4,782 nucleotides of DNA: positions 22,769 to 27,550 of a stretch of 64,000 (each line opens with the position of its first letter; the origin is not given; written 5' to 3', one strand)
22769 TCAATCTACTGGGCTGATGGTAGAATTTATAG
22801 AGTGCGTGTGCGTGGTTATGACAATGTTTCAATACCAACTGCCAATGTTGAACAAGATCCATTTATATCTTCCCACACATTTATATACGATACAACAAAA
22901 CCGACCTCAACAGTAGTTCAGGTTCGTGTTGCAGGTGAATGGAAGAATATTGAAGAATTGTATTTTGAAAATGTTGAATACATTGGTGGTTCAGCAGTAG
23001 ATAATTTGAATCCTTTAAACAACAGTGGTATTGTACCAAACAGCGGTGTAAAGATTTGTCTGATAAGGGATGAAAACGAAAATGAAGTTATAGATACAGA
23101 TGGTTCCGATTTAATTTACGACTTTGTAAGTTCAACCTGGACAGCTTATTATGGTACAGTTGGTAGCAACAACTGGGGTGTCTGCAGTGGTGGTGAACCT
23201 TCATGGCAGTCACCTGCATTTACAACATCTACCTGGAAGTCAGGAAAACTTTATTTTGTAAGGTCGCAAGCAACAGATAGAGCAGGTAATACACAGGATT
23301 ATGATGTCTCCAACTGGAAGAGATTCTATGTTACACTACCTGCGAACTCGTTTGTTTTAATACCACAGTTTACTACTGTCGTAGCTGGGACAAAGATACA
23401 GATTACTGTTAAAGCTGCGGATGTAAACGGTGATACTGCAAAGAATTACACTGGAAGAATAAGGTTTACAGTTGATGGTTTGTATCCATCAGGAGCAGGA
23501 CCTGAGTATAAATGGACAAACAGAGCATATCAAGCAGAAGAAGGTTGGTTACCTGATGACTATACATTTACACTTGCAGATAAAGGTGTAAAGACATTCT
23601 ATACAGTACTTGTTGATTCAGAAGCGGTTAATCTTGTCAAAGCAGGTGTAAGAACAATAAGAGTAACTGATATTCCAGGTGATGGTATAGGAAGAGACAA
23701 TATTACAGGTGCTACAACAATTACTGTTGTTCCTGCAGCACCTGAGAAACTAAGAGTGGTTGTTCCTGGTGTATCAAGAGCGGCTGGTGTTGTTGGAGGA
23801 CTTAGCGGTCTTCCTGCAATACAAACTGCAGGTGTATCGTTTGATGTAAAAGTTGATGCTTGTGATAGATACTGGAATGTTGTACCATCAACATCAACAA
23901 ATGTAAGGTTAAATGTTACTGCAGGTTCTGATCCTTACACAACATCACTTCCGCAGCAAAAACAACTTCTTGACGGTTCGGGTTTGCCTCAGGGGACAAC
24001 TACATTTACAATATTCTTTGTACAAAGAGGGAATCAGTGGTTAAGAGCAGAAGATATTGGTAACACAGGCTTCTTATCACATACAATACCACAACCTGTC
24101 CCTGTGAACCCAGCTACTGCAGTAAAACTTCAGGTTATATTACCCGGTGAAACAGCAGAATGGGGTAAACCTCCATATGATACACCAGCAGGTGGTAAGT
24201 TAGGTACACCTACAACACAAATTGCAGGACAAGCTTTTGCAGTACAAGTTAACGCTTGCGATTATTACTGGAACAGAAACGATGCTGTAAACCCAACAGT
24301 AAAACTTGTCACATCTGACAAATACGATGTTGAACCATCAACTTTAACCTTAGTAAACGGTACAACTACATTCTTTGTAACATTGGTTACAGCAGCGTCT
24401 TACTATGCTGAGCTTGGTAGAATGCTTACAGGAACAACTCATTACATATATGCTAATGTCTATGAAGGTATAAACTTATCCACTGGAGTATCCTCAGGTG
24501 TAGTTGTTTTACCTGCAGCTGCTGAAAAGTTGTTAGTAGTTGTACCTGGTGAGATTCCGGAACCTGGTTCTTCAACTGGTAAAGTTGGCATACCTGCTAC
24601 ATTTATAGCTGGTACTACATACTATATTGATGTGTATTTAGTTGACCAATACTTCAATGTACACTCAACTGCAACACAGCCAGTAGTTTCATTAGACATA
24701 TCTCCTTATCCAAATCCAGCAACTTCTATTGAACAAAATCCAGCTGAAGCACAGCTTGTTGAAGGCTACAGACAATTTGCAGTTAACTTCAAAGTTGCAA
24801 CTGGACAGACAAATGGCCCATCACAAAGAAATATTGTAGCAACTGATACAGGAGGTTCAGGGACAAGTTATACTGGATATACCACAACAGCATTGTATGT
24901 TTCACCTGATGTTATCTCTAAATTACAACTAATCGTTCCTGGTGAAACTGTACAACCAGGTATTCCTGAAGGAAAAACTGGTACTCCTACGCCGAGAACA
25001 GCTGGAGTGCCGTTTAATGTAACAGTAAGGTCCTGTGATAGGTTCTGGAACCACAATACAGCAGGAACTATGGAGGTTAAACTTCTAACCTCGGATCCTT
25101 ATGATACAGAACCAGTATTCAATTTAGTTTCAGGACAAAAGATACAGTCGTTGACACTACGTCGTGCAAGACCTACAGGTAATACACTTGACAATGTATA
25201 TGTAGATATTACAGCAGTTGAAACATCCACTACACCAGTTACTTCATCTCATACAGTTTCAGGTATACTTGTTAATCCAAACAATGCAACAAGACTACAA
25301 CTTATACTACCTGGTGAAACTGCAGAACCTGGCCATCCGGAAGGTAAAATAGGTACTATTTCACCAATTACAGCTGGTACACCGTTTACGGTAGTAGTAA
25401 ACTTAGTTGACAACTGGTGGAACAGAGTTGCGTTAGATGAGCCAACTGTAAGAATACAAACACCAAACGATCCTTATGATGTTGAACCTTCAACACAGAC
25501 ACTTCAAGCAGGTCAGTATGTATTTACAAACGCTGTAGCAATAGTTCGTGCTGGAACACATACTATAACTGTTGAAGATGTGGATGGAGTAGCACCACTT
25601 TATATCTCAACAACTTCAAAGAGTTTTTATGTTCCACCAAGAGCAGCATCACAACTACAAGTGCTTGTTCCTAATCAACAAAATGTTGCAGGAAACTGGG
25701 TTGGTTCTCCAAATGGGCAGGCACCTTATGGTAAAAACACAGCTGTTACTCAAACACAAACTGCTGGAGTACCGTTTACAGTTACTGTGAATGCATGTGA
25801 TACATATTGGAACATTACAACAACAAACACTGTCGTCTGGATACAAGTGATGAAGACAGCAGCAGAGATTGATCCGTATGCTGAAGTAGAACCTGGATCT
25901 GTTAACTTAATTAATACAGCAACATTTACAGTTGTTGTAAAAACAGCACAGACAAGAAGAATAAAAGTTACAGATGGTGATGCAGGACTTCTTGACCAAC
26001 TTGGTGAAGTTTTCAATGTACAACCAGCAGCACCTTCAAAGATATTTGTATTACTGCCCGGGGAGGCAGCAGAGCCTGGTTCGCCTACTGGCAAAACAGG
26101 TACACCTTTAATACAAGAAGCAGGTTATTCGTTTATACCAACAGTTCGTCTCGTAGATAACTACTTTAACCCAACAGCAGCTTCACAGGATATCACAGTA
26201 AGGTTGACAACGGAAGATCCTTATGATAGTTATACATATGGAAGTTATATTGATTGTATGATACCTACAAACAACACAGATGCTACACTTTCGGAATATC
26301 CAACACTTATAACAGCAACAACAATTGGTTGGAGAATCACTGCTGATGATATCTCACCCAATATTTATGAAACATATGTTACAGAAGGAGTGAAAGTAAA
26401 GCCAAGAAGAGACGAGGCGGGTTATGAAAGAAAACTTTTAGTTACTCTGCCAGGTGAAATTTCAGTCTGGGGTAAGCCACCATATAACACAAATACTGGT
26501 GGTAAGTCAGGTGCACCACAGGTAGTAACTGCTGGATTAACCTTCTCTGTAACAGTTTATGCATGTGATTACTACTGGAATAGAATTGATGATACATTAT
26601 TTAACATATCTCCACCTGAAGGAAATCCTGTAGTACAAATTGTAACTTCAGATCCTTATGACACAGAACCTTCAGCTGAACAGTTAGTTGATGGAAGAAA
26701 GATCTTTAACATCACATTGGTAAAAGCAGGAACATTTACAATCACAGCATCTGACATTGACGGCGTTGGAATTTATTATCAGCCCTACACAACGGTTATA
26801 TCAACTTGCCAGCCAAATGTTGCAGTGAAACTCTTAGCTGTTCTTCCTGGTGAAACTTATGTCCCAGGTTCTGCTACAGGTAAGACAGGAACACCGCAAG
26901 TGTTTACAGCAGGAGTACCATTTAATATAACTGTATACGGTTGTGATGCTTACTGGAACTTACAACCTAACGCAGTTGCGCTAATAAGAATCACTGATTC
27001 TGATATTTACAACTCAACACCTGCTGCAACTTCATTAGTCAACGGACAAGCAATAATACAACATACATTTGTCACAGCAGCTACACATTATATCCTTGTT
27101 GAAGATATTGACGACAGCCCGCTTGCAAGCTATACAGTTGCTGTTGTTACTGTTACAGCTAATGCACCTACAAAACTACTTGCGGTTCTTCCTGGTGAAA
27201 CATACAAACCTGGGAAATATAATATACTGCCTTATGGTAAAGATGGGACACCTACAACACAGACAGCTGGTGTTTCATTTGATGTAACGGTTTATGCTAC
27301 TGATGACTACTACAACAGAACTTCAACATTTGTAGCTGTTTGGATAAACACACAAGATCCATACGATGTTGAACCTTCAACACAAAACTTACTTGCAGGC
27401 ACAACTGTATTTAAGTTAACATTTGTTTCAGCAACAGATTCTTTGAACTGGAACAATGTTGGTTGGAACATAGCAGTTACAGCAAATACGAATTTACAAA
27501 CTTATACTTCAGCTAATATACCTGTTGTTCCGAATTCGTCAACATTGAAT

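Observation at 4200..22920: Higher-order segmental duplications: multi-module blocks recur at ~3.7-4.1 kb offsets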

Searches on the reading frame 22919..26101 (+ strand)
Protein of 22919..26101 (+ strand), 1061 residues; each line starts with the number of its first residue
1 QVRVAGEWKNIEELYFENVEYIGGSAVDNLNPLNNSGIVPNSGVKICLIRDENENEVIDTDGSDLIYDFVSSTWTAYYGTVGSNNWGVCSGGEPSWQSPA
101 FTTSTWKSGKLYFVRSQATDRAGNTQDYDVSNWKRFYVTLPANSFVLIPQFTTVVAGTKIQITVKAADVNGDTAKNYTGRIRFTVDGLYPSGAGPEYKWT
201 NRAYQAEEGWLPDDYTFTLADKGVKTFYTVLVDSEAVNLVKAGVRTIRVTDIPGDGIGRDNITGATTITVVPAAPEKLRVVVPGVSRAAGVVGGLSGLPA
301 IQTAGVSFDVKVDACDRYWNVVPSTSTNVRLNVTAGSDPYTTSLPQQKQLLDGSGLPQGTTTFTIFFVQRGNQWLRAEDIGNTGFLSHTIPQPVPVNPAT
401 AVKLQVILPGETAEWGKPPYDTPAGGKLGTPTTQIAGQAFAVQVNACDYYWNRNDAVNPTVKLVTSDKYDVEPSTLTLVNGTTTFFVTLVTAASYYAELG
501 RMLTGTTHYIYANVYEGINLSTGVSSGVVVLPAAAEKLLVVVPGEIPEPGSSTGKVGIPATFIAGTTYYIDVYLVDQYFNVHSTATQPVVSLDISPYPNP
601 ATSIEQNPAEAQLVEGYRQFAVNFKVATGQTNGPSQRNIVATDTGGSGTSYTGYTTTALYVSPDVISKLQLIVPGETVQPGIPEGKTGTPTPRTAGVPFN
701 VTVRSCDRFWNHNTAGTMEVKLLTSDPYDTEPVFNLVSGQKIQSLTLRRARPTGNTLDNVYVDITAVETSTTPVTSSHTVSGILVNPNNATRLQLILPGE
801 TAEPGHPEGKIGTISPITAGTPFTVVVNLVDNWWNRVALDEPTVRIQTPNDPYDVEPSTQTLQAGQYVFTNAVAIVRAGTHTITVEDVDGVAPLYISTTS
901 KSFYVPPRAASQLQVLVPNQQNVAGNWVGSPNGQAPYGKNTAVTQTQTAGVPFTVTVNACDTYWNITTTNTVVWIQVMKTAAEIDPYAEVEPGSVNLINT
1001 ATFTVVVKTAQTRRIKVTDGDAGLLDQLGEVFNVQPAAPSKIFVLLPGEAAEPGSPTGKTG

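Call 34: find_related_loci(query=window:22919-26101:+, collection=genome_contigs, flank=10000)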
Query window:22919-26101:+ (1061 aa) in genome_contigs; peptide patterns used: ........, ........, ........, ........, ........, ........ (x = any residue, [..] = any of these).
36 stretches matched a pattern; 10 encode a relative of the query (tblastn E <= 1e-3); 7 distinct loci.
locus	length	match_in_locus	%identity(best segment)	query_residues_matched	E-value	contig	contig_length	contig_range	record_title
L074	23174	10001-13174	82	1-1061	0e+0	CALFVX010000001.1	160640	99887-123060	MAG: uncultured Endomicrobia bacterium isolate H1_Bin_MAXBIN__072_1 genome assembly, contig: c_000000107778, whole genom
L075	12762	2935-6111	83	1-1061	0e+0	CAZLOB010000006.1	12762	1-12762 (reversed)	MAG TPA_asm: uncultured Elusimicrobia sp. isolate binchicken_co25_127 genome assembly, contig: k141_120698, whole genome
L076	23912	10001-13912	45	15-1061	0e+0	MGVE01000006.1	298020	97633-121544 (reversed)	MAG: Elusimicrobia bacterium RIFOXYA2_FULL_47_53 rifoxya2_full_scaffold_18, whole genome shotgun sequence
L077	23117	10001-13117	45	11-1057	0e+0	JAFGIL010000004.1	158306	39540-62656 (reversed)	MAG: Endomicrobiales bacterium isolate Zod_Metabat.202 k87_282769, whole genome shotgun sequence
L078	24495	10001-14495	44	11-1061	0e+0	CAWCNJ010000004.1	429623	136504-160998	MAG: Endomicrobiales bacterium isolate MFD09286.bin.2.87 genome assembly, contig: contig_44710, whole genome shotgun seq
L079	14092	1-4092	78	229-1061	1e-118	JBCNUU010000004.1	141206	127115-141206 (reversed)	MAG: Endomicrobiia bacterium isolate DT_Bin_9 contig4, whole genome shotgun sequence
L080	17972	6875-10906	32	213-1061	1e-85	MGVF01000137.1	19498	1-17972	MAG: Elusimicrobia bacterium RIFOXYA2_FULL_50_26 rifoxya2_full_scaffold_992, whole genome shotgun sequence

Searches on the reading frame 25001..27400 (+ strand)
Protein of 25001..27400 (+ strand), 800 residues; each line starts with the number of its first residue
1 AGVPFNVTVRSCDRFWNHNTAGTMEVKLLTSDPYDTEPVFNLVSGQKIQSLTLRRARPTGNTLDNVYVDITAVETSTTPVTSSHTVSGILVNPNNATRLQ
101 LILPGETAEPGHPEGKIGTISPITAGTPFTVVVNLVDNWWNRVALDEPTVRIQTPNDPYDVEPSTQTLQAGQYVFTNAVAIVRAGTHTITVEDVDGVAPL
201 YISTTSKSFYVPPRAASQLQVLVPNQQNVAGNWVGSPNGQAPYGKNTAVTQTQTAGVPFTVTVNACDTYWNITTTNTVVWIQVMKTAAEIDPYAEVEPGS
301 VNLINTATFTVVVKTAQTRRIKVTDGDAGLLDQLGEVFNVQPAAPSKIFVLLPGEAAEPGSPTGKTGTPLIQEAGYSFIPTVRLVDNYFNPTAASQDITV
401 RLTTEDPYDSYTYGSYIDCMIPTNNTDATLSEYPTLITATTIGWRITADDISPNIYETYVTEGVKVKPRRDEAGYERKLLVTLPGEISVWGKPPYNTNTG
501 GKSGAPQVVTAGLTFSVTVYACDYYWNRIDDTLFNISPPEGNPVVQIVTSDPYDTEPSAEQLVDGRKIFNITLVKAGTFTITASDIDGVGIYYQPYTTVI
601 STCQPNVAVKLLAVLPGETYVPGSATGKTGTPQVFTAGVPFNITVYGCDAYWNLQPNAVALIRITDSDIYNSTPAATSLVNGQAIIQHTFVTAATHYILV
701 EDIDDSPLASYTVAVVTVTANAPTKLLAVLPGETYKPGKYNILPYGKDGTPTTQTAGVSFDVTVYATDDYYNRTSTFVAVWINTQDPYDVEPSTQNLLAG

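Call 53: search_protein_families(library=ncbifam, proteins=[window:25001-27400:+], max_evalue=0.1)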
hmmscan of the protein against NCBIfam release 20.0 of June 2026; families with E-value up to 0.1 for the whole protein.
window:25001-27400:+ (800 aa): 1 family
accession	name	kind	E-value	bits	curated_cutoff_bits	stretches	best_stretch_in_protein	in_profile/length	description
TIGR04203.1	RPT_S_cricet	repeat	0.0098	16.1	60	0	185-205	12-27/38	TIGR04203-type repeat-containing surface protein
